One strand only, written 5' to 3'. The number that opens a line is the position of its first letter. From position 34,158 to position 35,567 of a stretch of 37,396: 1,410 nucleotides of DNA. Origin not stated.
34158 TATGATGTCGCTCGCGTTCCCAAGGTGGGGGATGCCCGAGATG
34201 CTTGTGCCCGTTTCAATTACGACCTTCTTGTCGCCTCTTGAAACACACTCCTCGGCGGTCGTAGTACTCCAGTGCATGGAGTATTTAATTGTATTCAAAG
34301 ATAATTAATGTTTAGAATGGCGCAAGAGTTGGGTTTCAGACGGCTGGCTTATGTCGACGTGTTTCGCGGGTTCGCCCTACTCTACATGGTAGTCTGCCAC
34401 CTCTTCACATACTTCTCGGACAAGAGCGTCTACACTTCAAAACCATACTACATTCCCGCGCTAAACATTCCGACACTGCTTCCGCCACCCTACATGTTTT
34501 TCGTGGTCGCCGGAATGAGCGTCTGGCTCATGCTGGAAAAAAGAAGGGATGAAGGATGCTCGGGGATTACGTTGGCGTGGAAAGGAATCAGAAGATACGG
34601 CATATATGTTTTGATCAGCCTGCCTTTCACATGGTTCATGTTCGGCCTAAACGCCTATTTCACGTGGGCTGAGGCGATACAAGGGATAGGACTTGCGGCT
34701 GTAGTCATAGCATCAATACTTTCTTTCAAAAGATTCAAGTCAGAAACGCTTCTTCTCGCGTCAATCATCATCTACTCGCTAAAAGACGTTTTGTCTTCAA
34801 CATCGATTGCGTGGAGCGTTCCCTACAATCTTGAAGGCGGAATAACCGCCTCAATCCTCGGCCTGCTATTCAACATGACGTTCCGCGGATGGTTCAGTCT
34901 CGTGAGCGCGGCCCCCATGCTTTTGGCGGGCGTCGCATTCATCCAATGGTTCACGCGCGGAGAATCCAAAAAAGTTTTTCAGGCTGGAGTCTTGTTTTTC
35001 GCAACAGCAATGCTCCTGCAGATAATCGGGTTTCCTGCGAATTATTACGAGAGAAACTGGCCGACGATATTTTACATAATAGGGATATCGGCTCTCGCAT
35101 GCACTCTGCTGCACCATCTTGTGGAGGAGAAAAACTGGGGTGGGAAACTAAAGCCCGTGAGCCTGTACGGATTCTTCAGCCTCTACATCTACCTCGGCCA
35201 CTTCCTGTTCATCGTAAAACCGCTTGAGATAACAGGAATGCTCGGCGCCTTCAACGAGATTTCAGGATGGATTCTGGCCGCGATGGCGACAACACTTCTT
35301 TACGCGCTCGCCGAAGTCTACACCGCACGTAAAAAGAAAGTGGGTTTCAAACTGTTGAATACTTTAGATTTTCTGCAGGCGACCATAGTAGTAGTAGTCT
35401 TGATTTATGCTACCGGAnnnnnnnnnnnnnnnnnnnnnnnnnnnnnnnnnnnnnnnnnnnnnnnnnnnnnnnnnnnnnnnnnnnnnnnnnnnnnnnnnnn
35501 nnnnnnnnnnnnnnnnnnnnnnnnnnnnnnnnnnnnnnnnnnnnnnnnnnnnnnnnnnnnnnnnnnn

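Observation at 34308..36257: Single-ORF fusion of an acyltransferase-3-clan membrane domain with a PIG-L deacetylase, hinting at a GPI-like lipid pathway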

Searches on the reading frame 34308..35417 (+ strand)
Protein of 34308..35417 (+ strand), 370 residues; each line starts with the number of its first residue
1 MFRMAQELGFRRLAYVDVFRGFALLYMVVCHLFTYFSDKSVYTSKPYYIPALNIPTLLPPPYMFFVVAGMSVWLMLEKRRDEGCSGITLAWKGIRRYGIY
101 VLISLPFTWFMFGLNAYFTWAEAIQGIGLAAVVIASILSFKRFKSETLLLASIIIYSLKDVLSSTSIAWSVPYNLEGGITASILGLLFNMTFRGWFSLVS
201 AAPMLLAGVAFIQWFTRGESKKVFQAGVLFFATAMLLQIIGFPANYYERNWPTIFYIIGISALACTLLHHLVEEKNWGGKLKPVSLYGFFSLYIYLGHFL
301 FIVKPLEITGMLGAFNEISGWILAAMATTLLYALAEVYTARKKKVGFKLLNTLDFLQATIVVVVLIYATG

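Call 3: search_protein_families(library=pfam, proteins=[window:34308-35417:+], max_evalue=1)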
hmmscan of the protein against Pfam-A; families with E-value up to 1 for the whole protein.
window:34308-35417:+ (370 aa): 1 family
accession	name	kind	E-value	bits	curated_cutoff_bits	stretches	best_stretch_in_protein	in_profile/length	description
PF07786.18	HGSNAT_cat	-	5.2e-07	29.8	22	1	12-221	1-189/222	Heparan-alpha-glucosaminide N-acetyltransferase, catalytic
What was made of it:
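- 34308..35336 (+): Ten-helix membrane domain (aa 1-343) of the Acyl_transf_3/HGSNAT clan. Predicted topology is N-terminus in, C-terminus in. HGSNAT_cat hit (call 3).
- Closest known: AT3-SGNH carbohydrate O-acyltransferases. Different: The window protein scores best with HGSNAT_cat rather than PF01757 (call 3).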

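Call 31: find_homologous_proteins(query=A2, max_evalue=1e-10)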
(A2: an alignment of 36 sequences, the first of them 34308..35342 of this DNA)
Query A2 (36 sequences) (345 aa, profile of the alignment): 12 proteins with E <= 1e-10 among 8000 candidates.
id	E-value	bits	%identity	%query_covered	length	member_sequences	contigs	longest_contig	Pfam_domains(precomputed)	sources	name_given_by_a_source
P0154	1.1e-111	391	29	97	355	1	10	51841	PF01757.29,PF07786.19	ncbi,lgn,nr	ncbi:hypothetical protein HYW19_00420 [Candidatus Woesearchaeota archaeon]|nr:hypothetical protein [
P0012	4.2e-111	389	34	99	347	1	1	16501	-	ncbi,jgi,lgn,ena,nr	ncbi:MAG: hypothetical protein KKG60_03440 [Nanoarchaeota archaeon]|nr:hypothetical protein [Nanoarc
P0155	1.6e-106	374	33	97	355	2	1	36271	-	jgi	-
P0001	3.6e-106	373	100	99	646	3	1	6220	PF02585.23,PF07786.19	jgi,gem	-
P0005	2.5e-105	370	33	93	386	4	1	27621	-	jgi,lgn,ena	jgi:hypothetical protein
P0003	9.9e-105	368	51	97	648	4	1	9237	PF02585.23,PF07786.19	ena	-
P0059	2.4e-101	357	28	88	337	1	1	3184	-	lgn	-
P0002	2.8e-99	351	60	97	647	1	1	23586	PF02585.23,PF07786.19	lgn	-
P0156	2.1e-96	341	29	89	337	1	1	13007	PF01757.29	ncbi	-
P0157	1.5e-92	328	29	88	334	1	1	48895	PF01757.29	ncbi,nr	ncbi:MAG: hypothetical protein GON13_01740 [Nanoarchaeota archaeon]|nr:hypothetical protein [Nanoarc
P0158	5.3e-91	323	31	97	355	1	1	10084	PF07786.19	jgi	jgi:peptidoglycan/LPS O-acetylase OafA/YrhL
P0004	8.8e-89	316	51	94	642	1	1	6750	PF02585.23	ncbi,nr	ncbi:MAG: hypothetical protein GF334_00120 [Candidatus Altiarchaeales archaeon]|nr:hypothetical prot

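Call 32: find_encoding_contigs(protein=P0154, flank=5000, max_places=2)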
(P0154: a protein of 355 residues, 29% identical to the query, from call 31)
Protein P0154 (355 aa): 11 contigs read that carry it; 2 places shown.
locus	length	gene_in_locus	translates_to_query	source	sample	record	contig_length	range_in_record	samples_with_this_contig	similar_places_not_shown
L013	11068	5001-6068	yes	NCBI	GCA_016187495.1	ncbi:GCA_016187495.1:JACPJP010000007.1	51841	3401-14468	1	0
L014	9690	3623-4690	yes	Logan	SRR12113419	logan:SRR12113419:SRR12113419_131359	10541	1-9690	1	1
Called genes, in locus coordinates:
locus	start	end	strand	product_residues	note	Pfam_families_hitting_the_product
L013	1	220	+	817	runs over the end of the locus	PF03104:DNA_pol_B_exo1, PF10108:DNA_pol_B_exo2 (weak), PF00136:DNA_pol_B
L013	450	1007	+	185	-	-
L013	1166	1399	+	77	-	PF04014:MazE_antitoxin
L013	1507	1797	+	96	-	PF13470:PIN_3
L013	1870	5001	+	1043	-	PF00133:tRNA-synt_1, PF09334:tRNA-synt_1g, PF01406:tRNA-synt_1e (weak), PF08264:Anticodon_1, PF19302:DUF5915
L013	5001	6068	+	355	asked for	PF01757:Acyl_transf_3, PF07786:HGSNAT_cat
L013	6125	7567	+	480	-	PF01522:Polysacc_deac_1 (weak)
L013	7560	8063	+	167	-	-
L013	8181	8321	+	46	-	-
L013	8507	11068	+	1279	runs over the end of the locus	PF00437:T2SSE (faint), PF14890:Intein_splicing, PF14528:LAGLIDADG_3 (weak)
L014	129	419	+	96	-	PF13470:PIN_3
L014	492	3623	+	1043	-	PF00133:tRNA-synt_1, PF09334:tRNA-synt_1g, PF01406:tRNA-synt_1e (weak), PF08264:Anticodon_1, PF19302:DUF5915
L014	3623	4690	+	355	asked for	PF01757:Acyl_transf_3, PF07786:HGSNAT_cat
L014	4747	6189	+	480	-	PF01522:Polysacc_deac_1 (weak)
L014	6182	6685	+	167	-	-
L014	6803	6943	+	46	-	-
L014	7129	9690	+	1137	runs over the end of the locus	?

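Call 33: find_encoding_contigs(protein=P0157, flank=5000, max_places=2)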
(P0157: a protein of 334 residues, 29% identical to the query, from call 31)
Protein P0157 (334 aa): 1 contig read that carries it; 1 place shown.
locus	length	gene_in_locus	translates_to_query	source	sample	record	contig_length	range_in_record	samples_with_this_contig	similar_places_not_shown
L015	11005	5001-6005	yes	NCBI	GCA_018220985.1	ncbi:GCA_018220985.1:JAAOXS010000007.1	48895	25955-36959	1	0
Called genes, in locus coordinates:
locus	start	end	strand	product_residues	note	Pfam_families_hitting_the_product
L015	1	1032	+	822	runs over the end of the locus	PF05124:S_layer_C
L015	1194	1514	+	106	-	-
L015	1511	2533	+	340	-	PF01142:TruD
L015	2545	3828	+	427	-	PF13506:Glyco_transf_21, PF13641:Glyco_tranf_2_3, PF00535:Glycos_transf_2, PF10111:Glyco_tranf_2_2 (weak), PF01644:Chitin_synth_1 (faint), PF13632:Glyco_trans_2_3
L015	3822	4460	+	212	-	-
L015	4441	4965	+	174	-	PF01994:Trm56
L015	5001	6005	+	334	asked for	PF01757:Acyl_transf_3 (faint)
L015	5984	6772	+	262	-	PF01522:Polysacc_deac_1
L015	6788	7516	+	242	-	-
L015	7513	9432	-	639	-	PF02463:SMC_N, PF13175:AAA_15 (weak), PF13476:AAA_23, PF13555:AAA_29, PF25199:nSTAND_NTPase5 (faint), PF13304:AAA_21 (faint)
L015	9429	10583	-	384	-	PF00149:Metallophos, PF12850:Metallophos_2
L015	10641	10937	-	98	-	-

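Call 34: find_encoding_contigs(protein=P0155, flank=5000, max_places=2)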
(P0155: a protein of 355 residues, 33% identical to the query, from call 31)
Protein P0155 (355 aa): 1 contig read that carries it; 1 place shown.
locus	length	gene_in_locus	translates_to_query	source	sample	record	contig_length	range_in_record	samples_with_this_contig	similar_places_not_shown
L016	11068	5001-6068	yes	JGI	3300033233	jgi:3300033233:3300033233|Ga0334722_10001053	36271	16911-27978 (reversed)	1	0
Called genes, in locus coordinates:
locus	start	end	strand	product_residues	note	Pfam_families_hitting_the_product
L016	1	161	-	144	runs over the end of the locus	-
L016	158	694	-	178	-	PF01909:NTP_transf_2, PF18765:Polbeta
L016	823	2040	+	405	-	-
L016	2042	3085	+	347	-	PF25133:TYW2_N_2, PF02475:TRM5-TYW2_MTfase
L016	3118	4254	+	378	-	PF00579:tRNA-synt_1b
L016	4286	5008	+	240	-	PF01522:Polysacc_deac_1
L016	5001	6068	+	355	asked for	-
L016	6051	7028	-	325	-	PF00752:XPG_N, PF00867:XPG_I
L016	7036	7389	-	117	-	-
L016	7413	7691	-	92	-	PF00736:EF1_GNE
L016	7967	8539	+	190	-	PF09335:VTT_dom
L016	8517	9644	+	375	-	PF01142:TruD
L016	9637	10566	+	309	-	-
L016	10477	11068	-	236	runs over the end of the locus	-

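Call 53: search_solved_structures(query=A2, max_evalue=10, show_alignments=3)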
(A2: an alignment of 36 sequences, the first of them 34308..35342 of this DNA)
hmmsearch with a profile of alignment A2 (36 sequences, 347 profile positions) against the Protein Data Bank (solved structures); distinct sequences matched with E-value up to 10: 5.
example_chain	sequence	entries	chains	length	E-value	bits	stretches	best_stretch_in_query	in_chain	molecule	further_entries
8tu9_A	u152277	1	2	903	1.5e-05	27.4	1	6-100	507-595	Enhanced green fluorescent protein,Heparan-alpha-glucosaminide N-acetyltransferase,Isoform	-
8vkj_A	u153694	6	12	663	7.4e-05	25.2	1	6-100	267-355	Heparan-alpha-glucosaminide N-acetyltransferase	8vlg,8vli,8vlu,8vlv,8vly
8jkv_A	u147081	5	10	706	9.9e-05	24.7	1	6-100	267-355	Heparan-alpha-glucosaminide N-acetyltransferase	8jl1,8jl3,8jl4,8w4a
9kz9_R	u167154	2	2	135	0.17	14.1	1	189-238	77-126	PsaR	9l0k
9hyu_b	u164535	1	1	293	0.61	12.3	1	188-252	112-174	Plastid light harvesting protein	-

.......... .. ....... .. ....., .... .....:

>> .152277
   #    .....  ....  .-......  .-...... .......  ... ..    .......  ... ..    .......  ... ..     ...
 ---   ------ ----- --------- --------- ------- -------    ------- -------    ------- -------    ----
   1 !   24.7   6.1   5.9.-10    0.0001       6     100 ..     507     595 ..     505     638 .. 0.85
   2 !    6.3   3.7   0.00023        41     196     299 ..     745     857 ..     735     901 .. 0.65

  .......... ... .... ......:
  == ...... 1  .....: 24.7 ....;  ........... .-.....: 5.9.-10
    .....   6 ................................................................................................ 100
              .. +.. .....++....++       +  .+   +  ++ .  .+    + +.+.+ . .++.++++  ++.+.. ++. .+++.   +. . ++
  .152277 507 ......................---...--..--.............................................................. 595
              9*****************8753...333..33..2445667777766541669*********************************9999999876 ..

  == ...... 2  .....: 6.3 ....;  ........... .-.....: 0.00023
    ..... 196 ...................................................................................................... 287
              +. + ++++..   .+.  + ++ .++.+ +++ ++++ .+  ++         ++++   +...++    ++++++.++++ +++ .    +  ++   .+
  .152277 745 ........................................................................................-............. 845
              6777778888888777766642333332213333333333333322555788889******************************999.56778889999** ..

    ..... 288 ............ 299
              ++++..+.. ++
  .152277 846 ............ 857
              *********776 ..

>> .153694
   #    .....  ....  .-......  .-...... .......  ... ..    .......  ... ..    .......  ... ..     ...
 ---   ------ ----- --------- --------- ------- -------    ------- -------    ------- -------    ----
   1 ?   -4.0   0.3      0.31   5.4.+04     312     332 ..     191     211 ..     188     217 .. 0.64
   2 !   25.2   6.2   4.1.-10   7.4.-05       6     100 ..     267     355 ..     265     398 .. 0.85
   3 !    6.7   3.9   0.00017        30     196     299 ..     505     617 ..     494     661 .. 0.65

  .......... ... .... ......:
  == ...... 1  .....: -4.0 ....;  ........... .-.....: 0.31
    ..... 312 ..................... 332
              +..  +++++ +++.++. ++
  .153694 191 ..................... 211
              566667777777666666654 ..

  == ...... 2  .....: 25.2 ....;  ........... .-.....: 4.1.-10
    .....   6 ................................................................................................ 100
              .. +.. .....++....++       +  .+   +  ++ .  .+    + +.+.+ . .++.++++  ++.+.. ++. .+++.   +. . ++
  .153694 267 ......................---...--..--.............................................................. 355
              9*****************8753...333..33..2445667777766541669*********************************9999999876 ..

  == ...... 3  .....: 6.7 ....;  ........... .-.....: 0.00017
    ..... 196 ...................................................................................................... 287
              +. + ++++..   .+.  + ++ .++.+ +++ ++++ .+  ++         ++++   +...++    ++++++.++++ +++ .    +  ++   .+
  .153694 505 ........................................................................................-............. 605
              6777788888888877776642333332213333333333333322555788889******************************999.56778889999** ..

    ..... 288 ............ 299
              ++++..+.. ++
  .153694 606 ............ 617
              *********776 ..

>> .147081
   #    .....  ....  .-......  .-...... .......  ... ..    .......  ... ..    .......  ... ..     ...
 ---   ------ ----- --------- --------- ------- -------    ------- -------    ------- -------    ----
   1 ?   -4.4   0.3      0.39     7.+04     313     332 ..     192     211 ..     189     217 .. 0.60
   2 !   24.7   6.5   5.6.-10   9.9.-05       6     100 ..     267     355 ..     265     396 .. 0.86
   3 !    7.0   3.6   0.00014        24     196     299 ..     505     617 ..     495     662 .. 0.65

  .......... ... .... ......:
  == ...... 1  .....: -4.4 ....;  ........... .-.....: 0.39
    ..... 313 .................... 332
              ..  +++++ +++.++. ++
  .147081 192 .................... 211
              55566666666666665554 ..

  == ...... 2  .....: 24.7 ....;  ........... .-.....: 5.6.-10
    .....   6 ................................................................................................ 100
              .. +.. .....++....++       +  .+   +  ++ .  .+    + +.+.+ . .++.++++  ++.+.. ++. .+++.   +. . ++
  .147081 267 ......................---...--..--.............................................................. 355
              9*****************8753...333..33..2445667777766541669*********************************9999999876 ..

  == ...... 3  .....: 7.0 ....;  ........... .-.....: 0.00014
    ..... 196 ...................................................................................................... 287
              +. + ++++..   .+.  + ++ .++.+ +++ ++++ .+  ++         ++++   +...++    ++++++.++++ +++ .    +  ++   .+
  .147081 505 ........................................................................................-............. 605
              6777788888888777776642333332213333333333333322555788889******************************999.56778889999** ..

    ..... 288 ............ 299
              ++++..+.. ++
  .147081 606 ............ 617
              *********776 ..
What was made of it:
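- On HGSNAT-type transmembrane N-acetyltransferase (PF07786): The family profile hits HGSNAT chains at E 1.5e-5 (call 53).
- The HGSNAT dyad needed for N-acetylation is missing (call 53). The membrane domain lacks HGSNAT's own acceptor-activating His-Asp dyad (call 53).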

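Call 63: find_related_loci(query=A5, collection=metagenome_contigs, flank=3000)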
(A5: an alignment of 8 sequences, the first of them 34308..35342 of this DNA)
Query A5 (345 aa) in metagenome_contigs; peptide patterns used: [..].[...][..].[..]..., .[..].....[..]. (x = any residue, [..] = any of these).
269 stretches matched a pattern; 23 encode a relative of the query (tblastn E <= 1e-3); 23 distinct loci.
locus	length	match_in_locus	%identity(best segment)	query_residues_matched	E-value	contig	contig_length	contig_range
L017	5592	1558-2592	100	1-345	0e+0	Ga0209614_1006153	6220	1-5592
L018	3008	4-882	48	53-345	9e-83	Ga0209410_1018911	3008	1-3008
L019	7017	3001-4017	37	4-343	8e-68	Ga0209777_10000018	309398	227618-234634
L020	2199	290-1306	36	4-343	7e-67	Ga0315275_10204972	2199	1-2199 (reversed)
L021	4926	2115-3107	38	3-345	5e-61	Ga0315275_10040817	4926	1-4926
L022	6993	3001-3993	37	3-345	7e-59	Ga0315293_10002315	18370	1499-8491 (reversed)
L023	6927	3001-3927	39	3-335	9e-59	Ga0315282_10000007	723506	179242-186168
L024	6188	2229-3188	37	11-344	2e-57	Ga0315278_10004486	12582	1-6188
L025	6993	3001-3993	37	3-345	1e-57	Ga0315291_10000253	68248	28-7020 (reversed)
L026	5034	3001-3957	38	3-335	5e-57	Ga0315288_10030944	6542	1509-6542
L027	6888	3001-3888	38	12-299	1e-56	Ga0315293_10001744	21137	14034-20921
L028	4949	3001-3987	37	3-345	3e-56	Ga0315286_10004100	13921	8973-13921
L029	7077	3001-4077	36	9-345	3e-54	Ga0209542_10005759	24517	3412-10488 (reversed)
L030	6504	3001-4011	34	4-344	8e-54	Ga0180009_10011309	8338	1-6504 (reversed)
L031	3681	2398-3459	33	11-345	1e-53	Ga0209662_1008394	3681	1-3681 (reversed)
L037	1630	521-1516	32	12-343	6e-44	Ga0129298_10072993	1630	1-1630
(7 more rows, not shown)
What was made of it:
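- Checked: An independent metagenome contig carries the identical ORF (L017, call 63).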

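Call 73: search_protein_families(library=pfam, alignment_id=A2, max_evalue=0.1)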
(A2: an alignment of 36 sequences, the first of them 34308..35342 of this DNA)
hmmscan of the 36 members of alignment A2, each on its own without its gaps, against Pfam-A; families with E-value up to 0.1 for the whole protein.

A. member 1, window:34308-35342:+ (345 aa): 1 family
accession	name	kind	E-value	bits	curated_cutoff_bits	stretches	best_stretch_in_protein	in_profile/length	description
PF07786.18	HGSNAT_cat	-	6.4e-07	29.6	22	1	12-224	1-192/222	Heparan-alpha-glucosaminide N-acetyltransferase, catalytic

B. families by the number of members that match (of 36 scanned): 17 families
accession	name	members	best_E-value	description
PF01757.29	Acyl_transf_3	22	7.7e-12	Acyltransferase domain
PF07786.18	HGSNAT_cat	18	9.8e-13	Heparan-alpha-glucosaminide N-acetyltransferase, catalytic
PF03918.19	CcmH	3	0.00036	Cytochrome C biogenesis protein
PF10129.15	OpgC_C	2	3.7e-05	OpgC protein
PF04235.18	DUF418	2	9.9e-05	Protein of unknown function (DUF418)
PF22285.2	DUF6962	1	0.0019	Family of unknown function (DUF6962)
PF20312.3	DUF6608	1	0.0064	Family of unknown function (DUF6608)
PF24396.1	DUF7541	1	0.0068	Family of unknown function (DUF7541)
PF02038.21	ATP1G1_PLM_MAT8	1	0.0077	ATP1G1/PLM/MAT8 family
PF19592.4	DUF6097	1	0.011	Family of unknown function (DUF6097)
PF03779.20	SPW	1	0.018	SPW repeat domain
PF17431.7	YpmT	1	0.022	Uncharacterized YmpT-like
PF23385.1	Beta-prop_IFT140_2nd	1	0.026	IFT140 second beta-propeller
PF02076.21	STE3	1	0.033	Pheromone A receptor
PF13567.11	DUF4131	1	0.058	Domain of unknown function (DUF4131)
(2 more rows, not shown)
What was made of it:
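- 34308..35336 (+): 22 of 36 family members hit Acyl_transf_3 and 18 of 36 hit HGSNAT_cat (call 73).
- On GWT1 / PIG-W inositol acyltransferase (PF06423): 0 of 36 family members hit at E<=0.1 (call 73).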
